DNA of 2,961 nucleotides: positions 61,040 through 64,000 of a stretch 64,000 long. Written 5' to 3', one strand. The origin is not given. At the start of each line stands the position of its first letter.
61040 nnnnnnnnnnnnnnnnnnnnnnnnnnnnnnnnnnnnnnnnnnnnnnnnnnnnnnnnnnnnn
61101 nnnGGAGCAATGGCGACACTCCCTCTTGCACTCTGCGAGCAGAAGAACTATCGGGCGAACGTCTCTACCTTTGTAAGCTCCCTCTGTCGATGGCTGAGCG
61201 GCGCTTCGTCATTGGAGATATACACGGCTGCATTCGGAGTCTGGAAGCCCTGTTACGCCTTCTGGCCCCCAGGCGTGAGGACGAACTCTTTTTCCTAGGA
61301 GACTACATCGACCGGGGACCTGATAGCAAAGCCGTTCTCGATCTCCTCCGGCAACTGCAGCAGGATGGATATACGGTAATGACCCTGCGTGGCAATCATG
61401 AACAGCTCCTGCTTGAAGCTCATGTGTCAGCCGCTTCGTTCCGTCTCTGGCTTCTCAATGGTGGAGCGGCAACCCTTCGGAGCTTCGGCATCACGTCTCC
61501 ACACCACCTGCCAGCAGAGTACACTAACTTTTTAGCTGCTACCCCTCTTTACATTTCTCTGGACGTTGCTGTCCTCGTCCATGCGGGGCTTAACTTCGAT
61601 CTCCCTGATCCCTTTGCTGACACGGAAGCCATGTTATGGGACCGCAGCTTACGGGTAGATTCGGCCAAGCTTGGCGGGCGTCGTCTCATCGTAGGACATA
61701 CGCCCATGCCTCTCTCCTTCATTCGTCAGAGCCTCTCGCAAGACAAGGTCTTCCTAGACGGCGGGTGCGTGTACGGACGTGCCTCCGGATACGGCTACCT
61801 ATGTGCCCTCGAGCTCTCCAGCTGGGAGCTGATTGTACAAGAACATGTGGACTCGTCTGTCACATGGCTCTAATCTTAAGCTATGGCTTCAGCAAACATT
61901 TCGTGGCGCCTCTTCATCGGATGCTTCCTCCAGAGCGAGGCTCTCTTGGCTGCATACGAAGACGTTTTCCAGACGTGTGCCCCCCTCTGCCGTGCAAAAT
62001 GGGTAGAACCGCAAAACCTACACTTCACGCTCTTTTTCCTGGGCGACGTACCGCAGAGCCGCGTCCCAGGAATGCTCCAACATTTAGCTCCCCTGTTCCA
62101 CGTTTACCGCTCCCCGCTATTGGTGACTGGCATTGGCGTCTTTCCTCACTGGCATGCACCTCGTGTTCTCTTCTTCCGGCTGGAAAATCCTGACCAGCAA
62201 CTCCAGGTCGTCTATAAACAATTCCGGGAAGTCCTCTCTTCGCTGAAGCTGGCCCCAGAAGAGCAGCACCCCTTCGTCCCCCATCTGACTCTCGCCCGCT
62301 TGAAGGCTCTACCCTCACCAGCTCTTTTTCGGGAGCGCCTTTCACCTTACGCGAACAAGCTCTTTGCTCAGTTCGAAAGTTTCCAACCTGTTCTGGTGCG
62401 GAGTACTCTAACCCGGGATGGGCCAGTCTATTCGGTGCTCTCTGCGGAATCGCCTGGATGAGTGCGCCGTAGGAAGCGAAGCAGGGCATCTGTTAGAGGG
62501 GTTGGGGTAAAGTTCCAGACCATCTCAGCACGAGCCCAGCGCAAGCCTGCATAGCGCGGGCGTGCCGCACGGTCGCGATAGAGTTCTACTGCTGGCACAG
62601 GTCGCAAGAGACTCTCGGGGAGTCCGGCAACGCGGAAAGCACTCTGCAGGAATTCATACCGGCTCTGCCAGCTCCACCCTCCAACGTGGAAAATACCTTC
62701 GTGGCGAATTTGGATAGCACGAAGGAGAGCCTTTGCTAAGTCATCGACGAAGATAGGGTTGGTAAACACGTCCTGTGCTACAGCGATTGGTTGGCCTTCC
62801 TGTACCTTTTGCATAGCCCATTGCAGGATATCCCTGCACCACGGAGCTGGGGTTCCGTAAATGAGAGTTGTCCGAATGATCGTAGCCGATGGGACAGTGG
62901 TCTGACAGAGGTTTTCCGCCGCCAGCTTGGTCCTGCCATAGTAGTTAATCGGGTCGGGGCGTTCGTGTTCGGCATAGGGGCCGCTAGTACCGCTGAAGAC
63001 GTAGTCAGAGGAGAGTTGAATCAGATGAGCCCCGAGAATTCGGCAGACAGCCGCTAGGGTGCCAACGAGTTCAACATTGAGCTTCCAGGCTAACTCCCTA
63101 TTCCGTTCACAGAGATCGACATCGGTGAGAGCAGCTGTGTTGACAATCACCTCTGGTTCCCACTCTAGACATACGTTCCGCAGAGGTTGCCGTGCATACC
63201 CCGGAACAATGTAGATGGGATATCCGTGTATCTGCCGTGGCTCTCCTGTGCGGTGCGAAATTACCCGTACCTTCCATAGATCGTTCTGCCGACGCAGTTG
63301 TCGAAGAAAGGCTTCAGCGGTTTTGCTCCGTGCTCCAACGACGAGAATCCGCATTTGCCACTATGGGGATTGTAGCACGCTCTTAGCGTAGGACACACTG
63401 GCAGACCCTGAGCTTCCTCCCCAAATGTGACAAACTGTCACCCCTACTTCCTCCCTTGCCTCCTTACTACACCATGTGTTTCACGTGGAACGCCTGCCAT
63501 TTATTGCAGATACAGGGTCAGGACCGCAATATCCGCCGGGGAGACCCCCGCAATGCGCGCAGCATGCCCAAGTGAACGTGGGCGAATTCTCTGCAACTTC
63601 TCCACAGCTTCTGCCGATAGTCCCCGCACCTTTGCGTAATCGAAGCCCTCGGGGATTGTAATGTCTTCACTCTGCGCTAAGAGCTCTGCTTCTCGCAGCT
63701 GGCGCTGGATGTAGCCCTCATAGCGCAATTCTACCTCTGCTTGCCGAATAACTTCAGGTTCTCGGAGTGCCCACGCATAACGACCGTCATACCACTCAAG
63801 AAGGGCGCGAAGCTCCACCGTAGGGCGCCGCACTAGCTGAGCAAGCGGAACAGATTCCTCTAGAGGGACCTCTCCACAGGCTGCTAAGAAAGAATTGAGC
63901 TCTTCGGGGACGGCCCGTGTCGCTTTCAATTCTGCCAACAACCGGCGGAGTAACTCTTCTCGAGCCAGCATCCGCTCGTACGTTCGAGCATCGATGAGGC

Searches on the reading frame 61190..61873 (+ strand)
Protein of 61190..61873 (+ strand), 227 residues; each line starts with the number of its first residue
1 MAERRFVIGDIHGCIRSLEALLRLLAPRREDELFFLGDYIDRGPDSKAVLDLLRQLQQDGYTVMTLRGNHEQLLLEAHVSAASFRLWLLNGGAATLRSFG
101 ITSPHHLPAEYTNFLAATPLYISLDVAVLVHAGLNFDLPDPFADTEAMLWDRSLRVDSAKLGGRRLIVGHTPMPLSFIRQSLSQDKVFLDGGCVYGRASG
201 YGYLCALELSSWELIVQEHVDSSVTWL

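Call 85: search_protein_families(library=pfam, proteins=[window:61190-61873:+], max_evalue=0.0001)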
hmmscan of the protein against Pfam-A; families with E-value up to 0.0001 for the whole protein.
window:61190-61873:+ (227 aa): 1 family
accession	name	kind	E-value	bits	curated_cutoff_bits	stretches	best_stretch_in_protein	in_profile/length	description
PF00149.33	Metallophos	-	6e-17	63.1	21.5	1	7-176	5-160/191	Calcineurin-like phosphoesterase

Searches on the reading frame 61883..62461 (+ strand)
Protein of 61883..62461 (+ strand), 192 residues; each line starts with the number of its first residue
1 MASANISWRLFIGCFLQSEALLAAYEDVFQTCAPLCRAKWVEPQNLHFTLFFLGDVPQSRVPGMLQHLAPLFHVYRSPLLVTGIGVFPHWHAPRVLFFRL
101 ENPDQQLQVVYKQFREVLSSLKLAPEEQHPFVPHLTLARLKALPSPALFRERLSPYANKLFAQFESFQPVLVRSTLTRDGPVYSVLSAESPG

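Call 85: search_protein_families(library=pfam, proteins=[window:61883-62461:+], max_evalue=0.0001)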
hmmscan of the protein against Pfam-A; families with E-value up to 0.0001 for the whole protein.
window:61883-62461:+ (192 aa): 3 families
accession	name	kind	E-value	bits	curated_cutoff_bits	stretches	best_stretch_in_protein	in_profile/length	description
PF02834.22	LigT_PEase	-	2.3e-20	73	23.3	2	34-96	23-86/87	LigT like Phosphoesterase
PF13563.12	2_5_RNA_ligase2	-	2.2e-10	41.2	27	1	39-153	19-129/152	2'-5' RNA ligase superfamily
PF10469.15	AKAP7_NLS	-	1.5e-06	28.7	24.4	1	26-151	23-160/208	AKAP7 2'5' RNA ligase-like domain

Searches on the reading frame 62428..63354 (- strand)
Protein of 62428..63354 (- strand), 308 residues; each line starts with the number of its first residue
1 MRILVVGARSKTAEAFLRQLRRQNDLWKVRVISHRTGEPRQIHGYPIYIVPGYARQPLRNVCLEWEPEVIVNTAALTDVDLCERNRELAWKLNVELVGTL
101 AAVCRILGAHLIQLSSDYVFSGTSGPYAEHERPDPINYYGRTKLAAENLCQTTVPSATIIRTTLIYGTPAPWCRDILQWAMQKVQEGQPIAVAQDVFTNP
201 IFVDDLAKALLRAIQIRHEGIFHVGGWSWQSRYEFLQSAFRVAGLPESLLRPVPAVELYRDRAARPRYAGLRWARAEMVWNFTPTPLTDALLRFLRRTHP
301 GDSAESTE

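Call 85: search_protein_families(library=pfam, proteins=[window:62428-63354:-], max_evalue=0.0001)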
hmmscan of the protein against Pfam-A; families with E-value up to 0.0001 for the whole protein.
window:62428-63354:- (308 aa): 4 families
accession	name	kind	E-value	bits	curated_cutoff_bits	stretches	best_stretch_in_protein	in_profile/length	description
PF04321.23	RmlD_sub_bind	-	9.7e-52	176.2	27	1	1-297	1-284/287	RmlD substrate binding domain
PF01370.27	Epimerase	-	4.2e-20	72.6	20.9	1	3-225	1-240/240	NAD dependent epimerase/dehydratase family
PF02719.21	Polysacc_synt_2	-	7.9e-06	25.7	20.2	1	55-157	66-156/293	Polysaccharide biosynthesis protein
PF16363.11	GDP_Man_Dehyd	-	2.8e-05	24.2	27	1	57-165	66-179/332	GDP-mannose 4,6 dehydratase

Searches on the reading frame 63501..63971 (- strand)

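Call 85: search_protein_families(library=pfam, proteins=[window:63501-63971:-], max_evalue=0.0001)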
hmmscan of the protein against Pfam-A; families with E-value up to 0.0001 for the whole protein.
window:63501-63971:- (156 aa): 2 families
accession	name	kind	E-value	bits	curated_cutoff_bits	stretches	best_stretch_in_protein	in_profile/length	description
PF13932.14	SAM_GIDA_C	-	4.2e-23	81.4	27.1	1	98-151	3-56/57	tRNA modifying enzyme MnmG/GidA C-terminal helical bundle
PF21680.2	GIDA_C_1st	-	3.2e-15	57.1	24.7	1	2-91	8-95/96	tRNA modifying enzyme MnmG/GidA C-terminal helical domain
